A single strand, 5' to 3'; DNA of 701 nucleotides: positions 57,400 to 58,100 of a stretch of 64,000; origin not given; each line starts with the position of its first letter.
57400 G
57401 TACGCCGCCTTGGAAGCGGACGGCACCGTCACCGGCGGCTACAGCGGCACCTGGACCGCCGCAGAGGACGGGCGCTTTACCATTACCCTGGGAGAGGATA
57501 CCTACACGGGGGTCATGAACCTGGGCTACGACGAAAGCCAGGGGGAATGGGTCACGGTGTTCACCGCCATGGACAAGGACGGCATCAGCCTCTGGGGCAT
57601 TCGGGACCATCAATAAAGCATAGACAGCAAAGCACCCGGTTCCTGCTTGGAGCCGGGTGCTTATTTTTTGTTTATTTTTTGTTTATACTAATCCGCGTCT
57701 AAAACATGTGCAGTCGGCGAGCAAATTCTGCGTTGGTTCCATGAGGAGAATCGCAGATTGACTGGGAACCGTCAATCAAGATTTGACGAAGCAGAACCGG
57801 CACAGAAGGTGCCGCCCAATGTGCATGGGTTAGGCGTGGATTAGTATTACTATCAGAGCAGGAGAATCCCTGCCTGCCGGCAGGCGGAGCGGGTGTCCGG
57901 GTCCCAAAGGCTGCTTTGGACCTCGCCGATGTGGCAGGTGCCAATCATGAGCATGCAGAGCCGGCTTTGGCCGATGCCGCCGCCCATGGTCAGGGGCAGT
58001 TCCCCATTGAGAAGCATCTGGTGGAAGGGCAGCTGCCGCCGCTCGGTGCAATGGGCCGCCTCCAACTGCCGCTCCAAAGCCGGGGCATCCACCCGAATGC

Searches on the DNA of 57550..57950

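Call 69: search_rna_families(source=window, start=57550, end=57950, threshold=evalue, max_evalue=1)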
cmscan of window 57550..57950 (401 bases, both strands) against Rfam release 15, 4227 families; matches with E-value up to 1: 2.
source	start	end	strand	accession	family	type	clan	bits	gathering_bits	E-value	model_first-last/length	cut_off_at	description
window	57562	57671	+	RF00619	U6atac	Gene; snRNA; splicing;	CL00009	26.6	33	8.9e-05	28-126/126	no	U6atac minor spliceosomal RNA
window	57713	57766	+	RF01125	sR4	Gene; snRNA; snoRNA; CD-box;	-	14.9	50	0.54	1-56/56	no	Small nucleolar RNA sR4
